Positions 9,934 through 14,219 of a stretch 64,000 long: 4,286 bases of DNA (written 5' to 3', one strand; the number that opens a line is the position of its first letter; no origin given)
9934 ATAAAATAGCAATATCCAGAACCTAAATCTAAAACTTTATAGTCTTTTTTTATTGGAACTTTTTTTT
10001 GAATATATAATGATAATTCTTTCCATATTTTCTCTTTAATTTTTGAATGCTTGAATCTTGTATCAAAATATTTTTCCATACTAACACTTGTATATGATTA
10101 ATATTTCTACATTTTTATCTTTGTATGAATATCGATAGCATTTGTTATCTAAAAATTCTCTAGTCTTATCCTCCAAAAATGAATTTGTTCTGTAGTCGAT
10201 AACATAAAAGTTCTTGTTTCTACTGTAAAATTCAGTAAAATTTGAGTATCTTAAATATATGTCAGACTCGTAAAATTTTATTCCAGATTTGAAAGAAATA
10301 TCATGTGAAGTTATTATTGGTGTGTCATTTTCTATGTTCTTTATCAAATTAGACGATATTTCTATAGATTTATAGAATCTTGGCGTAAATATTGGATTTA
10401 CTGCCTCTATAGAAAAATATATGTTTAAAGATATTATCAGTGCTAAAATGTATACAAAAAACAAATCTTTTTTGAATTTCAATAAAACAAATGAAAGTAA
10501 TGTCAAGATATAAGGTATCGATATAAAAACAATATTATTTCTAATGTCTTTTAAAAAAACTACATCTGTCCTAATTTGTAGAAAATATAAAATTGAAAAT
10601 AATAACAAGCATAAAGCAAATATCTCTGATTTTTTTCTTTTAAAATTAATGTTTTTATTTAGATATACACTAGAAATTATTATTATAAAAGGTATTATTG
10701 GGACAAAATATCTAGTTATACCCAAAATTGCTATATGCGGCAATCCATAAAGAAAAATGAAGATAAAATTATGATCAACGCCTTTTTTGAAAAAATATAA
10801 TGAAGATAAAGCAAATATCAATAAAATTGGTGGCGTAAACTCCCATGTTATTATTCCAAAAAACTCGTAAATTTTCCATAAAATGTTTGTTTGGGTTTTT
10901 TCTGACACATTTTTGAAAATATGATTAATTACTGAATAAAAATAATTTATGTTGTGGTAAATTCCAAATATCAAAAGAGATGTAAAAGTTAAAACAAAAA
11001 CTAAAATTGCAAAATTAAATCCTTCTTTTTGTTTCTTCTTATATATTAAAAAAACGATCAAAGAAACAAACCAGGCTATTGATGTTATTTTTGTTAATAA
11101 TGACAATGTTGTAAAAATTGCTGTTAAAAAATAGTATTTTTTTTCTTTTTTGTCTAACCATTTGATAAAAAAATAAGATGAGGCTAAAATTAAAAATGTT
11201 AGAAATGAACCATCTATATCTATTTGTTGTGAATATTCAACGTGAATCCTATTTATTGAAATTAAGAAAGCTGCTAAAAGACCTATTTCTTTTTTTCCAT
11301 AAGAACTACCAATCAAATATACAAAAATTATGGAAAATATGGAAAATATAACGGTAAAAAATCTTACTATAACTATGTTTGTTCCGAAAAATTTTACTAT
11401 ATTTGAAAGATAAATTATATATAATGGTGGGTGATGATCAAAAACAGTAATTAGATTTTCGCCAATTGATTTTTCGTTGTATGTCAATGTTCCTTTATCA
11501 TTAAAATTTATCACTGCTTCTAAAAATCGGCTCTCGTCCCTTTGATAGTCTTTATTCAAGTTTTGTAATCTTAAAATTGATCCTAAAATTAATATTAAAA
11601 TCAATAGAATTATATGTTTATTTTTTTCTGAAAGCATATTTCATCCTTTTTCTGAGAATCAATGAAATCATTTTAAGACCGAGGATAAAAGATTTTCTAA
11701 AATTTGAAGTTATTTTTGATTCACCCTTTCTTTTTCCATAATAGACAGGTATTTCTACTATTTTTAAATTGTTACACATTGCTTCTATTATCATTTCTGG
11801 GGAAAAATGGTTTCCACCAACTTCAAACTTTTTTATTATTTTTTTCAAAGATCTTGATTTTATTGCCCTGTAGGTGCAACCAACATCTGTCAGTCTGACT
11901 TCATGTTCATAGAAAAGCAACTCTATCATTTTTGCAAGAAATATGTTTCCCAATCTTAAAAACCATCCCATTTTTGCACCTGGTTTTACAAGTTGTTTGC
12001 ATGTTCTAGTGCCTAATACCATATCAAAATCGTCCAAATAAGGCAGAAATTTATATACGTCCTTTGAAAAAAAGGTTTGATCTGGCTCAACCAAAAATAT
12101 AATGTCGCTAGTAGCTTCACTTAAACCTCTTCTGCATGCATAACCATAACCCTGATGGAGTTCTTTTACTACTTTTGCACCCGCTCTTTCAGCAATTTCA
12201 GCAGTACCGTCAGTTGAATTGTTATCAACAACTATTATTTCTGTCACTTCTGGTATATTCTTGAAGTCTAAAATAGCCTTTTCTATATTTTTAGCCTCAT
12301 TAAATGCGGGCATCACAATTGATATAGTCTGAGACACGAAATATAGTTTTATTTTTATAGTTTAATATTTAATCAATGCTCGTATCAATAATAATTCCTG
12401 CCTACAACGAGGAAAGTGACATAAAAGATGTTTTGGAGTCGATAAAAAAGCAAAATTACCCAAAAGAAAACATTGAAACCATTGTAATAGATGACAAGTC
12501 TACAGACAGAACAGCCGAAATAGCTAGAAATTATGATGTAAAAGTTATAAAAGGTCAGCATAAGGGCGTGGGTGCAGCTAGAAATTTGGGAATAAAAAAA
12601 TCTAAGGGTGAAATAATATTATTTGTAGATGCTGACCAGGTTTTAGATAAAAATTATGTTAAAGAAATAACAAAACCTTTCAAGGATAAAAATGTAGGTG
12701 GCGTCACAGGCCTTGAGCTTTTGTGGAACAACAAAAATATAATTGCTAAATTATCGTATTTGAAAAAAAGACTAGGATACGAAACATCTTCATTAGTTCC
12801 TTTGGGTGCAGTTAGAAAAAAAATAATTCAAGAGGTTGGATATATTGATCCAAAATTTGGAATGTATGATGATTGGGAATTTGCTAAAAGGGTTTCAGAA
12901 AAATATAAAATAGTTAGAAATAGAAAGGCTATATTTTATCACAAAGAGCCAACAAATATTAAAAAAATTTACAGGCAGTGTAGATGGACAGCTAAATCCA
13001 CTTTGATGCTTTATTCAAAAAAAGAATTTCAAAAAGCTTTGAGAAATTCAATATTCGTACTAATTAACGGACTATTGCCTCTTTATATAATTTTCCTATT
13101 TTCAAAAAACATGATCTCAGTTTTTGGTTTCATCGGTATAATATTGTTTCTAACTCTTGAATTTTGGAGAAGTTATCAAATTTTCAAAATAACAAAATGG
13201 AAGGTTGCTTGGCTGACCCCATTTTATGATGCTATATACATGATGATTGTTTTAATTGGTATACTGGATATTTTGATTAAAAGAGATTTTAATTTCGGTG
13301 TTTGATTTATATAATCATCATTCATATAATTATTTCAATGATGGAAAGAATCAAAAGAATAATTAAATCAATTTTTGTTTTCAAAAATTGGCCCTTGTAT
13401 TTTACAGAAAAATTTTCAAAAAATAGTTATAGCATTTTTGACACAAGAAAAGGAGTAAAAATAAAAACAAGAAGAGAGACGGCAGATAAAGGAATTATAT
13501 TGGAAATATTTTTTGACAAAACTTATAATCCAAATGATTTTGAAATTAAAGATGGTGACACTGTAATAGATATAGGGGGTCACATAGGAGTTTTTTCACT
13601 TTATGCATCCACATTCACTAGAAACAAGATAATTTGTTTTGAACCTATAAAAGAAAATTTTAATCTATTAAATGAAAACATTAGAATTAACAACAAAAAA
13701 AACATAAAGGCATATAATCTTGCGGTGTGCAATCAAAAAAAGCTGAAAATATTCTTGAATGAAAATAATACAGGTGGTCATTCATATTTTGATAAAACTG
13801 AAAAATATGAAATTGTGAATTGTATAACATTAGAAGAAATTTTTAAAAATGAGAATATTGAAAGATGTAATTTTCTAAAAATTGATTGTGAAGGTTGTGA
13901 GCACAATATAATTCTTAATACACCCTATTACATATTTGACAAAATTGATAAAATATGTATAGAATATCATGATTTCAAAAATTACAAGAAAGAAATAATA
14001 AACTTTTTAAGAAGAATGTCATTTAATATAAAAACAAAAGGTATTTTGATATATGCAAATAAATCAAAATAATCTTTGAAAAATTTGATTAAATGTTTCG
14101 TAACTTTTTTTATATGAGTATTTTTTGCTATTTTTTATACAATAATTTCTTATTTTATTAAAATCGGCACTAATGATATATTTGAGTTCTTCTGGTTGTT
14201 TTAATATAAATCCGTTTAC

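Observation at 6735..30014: A ~23-kb protein-glycosylation island with a eukaryote-like dolichol pathway core (Alg7-Alg13/Alg14-STT3) plus O-mannosylation-type and sugar-tailoring genes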

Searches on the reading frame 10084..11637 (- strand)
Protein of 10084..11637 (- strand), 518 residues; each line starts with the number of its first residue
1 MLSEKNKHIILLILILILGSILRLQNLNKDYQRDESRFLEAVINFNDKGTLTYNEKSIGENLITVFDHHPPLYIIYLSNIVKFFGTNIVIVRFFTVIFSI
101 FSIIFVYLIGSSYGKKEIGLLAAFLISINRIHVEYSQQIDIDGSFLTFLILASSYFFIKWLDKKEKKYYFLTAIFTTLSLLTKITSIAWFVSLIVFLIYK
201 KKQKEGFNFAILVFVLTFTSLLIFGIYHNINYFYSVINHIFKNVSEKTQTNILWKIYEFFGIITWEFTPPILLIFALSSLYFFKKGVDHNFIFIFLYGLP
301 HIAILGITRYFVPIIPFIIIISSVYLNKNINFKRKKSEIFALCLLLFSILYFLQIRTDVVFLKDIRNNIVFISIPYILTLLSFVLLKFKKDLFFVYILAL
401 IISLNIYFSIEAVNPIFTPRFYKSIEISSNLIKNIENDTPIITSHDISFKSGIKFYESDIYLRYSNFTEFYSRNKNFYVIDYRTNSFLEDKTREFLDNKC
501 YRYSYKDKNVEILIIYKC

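Call 3: search_protein_families(library=pfam, proteins=[window:10084-11637:-], max_evalue=0.01)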
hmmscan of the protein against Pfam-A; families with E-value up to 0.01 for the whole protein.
window:10084-11637:- (518 aa): 2 families
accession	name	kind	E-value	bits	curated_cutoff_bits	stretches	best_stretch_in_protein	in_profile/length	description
PF13231.12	PMT_2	-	4.4e-16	59.9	26.1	1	68-221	1-151/160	Dolichyl-phosphate-mannose-protein mannosyltransferase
PF02366.24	PMT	-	1.1e-09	38.7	22.7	1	75-232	69-236/245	Dolichyl-phosphate-mannose-protein mannosyltransferase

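Call 21: search_protein_families(library=ncbifam, proteins=[window:10084-11637:-], max_evalue=0.0001)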
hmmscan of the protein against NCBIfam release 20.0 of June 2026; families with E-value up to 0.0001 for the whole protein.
window:10084-11637:- (518 aa): 0 families

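Call 41: search_solved_structures(query=window:10084-11637:-, max_evalue=1)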
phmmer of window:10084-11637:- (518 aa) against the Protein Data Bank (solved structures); distinct sequences matched with E-value up to 1: 0.

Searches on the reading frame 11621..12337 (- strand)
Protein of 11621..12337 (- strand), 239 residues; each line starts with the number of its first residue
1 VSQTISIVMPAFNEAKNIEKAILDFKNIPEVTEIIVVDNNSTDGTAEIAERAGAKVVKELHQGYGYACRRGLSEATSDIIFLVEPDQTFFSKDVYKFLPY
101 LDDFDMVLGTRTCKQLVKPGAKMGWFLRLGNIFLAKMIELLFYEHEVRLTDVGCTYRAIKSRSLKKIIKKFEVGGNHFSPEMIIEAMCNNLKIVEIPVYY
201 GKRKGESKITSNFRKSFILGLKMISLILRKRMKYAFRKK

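Call 3: search_protein_families(library=pfam, proteins=[window:11621-12337:-], max_evalue=0.01)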
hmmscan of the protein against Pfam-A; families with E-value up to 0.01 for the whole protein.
window:11621-12337:- (239 aa): 4 families
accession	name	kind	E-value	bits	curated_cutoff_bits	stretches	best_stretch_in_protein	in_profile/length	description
PF00535.33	Glycos_transf_2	-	4.3e-22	79.3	23.3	1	6-125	1-129/168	Glycosyl transferase family 2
PF13704.12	Glyco_tranf_2_4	-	0.0013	19.6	27.5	1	30-65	18-53/98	Glycosyl transferase family 2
PF10111.15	Glyco_tranf_2_2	-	0.0015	18.5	27.3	1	6-95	1-99/276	Glycosyltransferase like family 2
PF13641.12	Glyco_tranf_2_3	-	0.0075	16.7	27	1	5-115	3-127/230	Glycosyltransferase like family 2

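Call 21: search_protein_families(library=ncbifam, proteins=[window:11621-12337:-], max_evalue=0.0001)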
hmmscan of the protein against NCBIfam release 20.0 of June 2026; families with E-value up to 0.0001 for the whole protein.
window:11621-12337:- (239 aa): 15 families
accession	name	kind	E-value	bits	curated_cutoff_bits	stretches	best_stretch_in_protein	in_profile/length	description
TIGR04182.1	glyco_TIGR04182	equivalog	1.5e-30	106.6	325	1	5-210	2-200/293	S-layer glycoprotein N-glycosyltransferase AglJ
NF041391.1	DPhHxTase_Halo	equivalog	1.4e-24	86.2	375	1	9-209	1-192/213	dolichyl-phosphate hexose transferase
TIGR04283.1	glyco_like_mftF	equivalog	3.2e-15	56.3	182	1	5-89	1-85/221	TIGR04283 family arsenosugar biosynthesis glycosyltransferase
NF058614.1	PPMAGASynPpgS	equivalog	2e-14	53.5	370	1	6-199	3-195/226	polyprenyl-phospho-N-acetylgalactosaminyl synthase PpgS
NF010496.0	PRK13915.1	equivalog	3.8e-14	52.5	262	1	2-91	30-131/307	glucosyl-3-phosphoglycerate synthase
NF038302.1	EPS_HpsE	equivalog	3.7e-08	32.7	300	1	5-88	3-98/307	hormogonium polysaccharide biosynthesis glycosyltransferase HpsE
TIGR03937.1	PgaC_IcaA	equivalog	1.3e-07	30.9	422.3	1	3-88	45-137/407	poly-beta-1,6-N-acetyl-D-glucosamine synthase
TIGR03469.1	HpnB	hypoth_equivalog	2.4e-07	30.1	379.25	1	4-57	45-100/386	hopene-associated glycosyltransferase HpnB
NF045692.1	OglycostaseCruG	equivalog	8.4e-07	28.2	600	1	4-52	42-91/386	2'-O-glycosyltransferase CruG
NF007986.1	PRK10714.1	equivalog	1.3e-06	27.7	529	1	3-209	6-210/316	undecaprenyl-phosphate 4-deoxy-4-formamido-L-arabinose transferase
NF041875.1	EPS_EpsD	equivalog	2.9e-06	26.9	370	1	5-87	1-90/325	exopolysaccharide biosynthesis glycosyltransferase EpsD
NF007482.0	PRK10073.1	equivalog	4.5e-06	25.9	423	1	3-97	6-105/334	glycosyltransferase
NF047683.1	TeichurnBiosyTuaG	equivalog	1.6e-05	24.7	400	1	3-120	6-130/252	teichuronic acid biosynthesis protein TuaG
NF041865.1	EpsU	equivalog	1.6e-05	24.1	700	1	3-88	39-134/394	exopolysaccharide biosynthesis GT2 family glycosyltransferase EpsU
TIGR04195.1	S_glycosyl_SunS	equivalog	7.6e-05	21.7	350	0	5-93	59-146/421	SunS family peptide S-glycosyltransferase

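Call 22: search_solved_structures(query=window:11621-12337:-, max_evalue=0.01)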
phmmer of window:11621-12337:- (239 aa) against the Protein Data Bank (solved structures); distinct sequences matched with E-value up to 0.01: 22.
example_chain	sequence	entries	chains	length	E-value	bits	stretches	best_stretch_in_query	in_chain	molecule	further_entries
5mlz_A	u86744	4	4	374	4.2e-08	36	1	2-211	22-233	Dolichol monophosphate mannose synthase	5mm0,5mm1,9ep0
6p61_A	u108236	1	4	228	5.1e-06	29.2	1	3-107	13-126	Glycosyltransferase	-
9hwj_A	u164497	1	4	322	6.6e-06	28.9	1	4-210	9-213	Undecaprenyl-phosphate 4-deoxy-4-formamido-L-arabinose transferase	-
4y6n_A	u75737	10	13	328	2.3e-05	27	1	3-86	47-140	Glucosyl-3-phosphoglycerate synthase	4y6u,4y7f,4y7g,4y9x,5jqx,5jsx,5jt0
3e25_A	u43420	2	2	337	2.5e-05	27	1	3-86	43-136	Putative uncharacterized protein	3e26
4ddz_A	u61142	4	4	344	2.6e-05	26.9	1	3-86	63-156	GLUCOSYL-3-PHOSPHOGLYCERATE SYNTHASE (GpgS) | Glucosyl-3-phosphoglycerate synthase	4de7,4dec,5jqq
9bhc_C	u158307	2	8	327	0.0001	24.9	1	4-209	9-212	Undecaprenyl-phosphate 4-deoxy-4-formamido-L-arabinose transferase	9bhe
7pdo_A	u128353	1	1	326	0.00012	24.8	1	3-86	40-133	Glucosyl-3-phosphoglycerate synthase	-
7p5l_A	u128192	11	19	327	0.00012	24.8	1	3-86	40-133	Glucosyl-3-phosphoglycerate synthase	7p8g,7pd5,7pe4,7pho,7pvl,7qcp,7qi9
3f1y_A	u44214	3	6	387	0.00014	24.6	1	3-90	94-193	Mannosyl-3-phosphoglycerate synthase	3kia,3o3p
8vxh_A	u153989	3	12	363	0.00014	24.5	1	4-209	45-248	Undecaprenyl-phosphate 4-deoxy-4-formamido-L-arabinose transferase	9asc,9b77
3bcv_A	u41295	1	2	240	0.00018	24.1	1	4-96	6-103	Putative glycosyltransferase protein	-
3ckj_A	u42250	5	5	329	0.00027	23.6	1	3-86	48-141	Putative uncharacterized protein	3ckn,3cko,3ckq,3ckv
7msp_A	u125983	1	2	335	0.0005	22.7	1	4-92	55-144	SPbeta prophage-derived glycosyltransferase SunS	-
7msn_A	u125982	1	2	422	0.00073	22.2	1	4-92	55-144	SPbeta prophage-derived glycosyltransferase SunS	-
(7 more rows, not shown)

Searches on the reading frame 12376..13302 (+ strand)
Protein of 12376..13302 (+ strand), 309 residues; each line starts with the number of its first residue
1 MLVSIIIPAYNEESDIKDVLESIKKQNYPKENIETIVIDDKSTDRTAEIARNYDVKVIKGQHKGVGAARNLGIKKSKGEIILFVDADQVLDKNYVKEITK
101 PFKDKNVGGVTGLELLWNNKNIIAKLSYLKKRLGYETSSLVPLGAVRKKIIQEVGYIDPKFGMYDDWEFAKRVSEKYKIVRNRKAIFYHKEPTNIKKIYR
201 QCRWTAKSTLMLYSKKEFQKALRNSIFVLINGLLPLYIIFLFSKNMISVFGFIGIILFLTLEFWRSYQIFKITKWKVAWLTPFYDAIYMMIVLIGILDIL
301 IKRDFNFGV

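Call 3: search_protein_families(library=pfam, proteins=[window:12376-13302:+], max_evalue=0.01)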
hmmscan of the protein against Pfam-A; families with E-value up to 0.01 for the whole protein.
window:12376-13302:+ (309 aa): 5 families
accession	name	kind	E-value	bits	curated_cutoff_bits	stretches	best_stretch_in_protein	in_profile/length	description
PF00535.33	Glycos_transf_2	-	3.9e-32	111.9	23.3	1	4-112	1-113/168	Glycosyl transferase family 2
PF13641.12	Glyco_tranf_2_3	-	2.5e-19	70.7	27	1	3-204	3-227/230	Glycosyltransferase like family 2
PF10111.15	Glyco_tranf_2_2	-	1.1e-14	55.1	27.3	1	4-100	1-104/276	Glycosyltransferase like family 2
PF13632.12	Glyco_trans_2_3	-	1.5e-10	41.6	27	1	80-260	1-191/198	Glycosyl transferase family group 2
PF13506.12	Glyco_transf_21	-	0.00024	21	21.7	1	73-127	26-80/174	Glycosyl transferase family 21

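Call 21: search_protein_families(library=ncbifam, proteins=[window:12376-13302:+], max_evalue=0.0001)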
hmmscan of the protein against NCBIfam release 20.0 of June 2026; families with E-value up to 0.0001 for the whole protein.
window:12376-13302:+ (309 aa): 26 families (the best 25 are shown)
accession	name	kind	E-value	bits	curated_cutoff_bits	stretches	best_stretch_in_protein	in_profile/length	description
TIGR04283.1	glyco_like_mftF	equivalog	5.4e-24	85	182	1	3-186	1-182/221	TIGR04283 family arsenosugar biosynthesis glycosyltransferase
NF041875.1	EPS_EpsD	equivalog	3.9e-23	82.4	370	1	3-97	1-99/325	exopolysaccharide biosynthesis glycosyltransferase EpsD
TIGR03937.1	PgaC_IcaA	equivalog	6.6e-21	74.7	422.3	1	2-275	46-334/407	poly-beta-1,6-N-acetyl-D-glucosamine synthase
NF007482.0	PRK10073.1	equivalog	1.4e-19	70.3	423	1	2-94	7-102/334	glycosyltransferase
TIGR03965.1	mycofact_glyco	equivalog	5.6e-19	68.4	280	1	3-114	76-191/467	mycofactocin biosynthesis glycosyltransferase MftF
NF038299.1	EPS_HpsN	equivalog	2.4e-17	62.9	425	1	2-112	2-117/317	hormogonium polysaccharide biosynthesis glycosyltransferase HpsN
NF047683.1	TeichurnBiosyTuaG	equivalog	5.1e-16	59.1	400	1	2-136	7-146/252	teichuronic acid biosynthesis protein TuaG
TIGR03111.1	glyc2_xrt_Gpos1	hypoth_equivalog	2.8e-15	56.1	363.95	1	3-125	51-178/439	TIGR03111 family XrtG-associated glycosyltransferase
NF038302.1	EPS_HpsE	equivalog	3.5e-15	55.8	300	1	3-102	3-111/307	hormogonium polysaccharide biosynthesis glycosyltransferase HpsE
TIGR04182.1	glyco_TIGR04182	equivalog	3.8e-14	52.7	325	1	3-126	2-121/293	S-layer glycoprotein N-glycosyltransferase AglJ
NF010496.0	PRK13915.1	equivalog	1.4e-13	50.6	262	1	3-106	33-147/307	glucosyl-3-phosphoglycerate synthase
TIGR04242.1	nodulat_NodC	equivalog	3.9e-13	49.1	550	1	3-113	50-167/395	chitooligosaccharide synthase NodC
NF041391.1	DPhHxTase_Halo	equivalog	4.3e-11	42.2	375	1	9-94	3-85/213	dolichyl-phosphate hexose transferase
TIGR03469.1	HpnB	hypoth_equivalog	2.3e-10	40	379.25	1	3-65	46-107/386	hopene-associated glycosyltransferase HpnB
NF041394.1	GtaseAglG_Halo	equivalog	3.8e-10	39.5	440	1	1-112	1-117/304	glucosyl-dolichyl phosphate glucuronosyltransferase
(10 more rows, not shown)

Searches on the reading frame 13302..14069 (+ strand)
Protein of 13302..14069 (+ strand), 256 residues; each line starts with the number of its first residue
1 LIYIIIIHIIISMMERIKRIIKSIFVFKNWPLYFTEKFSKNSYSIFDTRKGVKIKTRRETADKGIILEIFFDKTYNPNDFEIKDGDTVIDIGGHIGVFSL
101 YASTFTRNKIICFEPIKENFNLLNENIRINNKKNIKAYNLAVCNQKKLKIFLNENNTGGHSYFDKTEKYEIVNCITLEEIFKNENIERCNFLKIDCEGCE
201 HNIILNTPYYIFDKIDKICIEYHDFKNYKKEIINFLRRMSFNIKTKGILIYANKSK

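Call 3: search_protein_families(library=pfam, proteins=[window:13302-14069:+], max_evalue=0.01)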
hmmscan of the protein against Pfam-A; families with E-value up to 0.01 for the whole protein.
window:13302-14069:+ (256 aa): 3 families
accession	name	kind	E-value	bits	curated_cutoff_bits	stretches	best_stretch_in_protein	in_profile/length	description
PF05050.19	Methyltransf_21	-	1.9e-19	70.8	22.7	1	90-241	1-171/173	Methyltransferase FkbM domain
PF02475.24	TRM5-TYW2_MTfase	-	0.00055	20.4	28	1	82-137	34-91/164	TRM5/TYW2 methyltransferase domain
PF11495.14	Regulator_TrmB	-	0.0024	17.6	22.2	1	34-94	156-216/233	Archaeal transcriptional regulator TrmB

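Call 21: search_protein_families(library=ncbifam, proteins=[window:13302-14069:+], max_evalue=0.0001)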
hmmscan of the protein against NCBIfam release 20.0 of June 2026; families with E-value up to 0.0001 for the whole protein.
window:13302-14069:+ (256 aa): 1 family
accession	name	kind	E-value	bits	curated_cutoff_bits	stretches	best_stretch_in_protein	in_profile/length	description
TIGR01444.1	fkbM_fam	subfamily_domain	7.1e-30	104.3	37.7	1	87-223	1-143/143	FkbM family methyltransferase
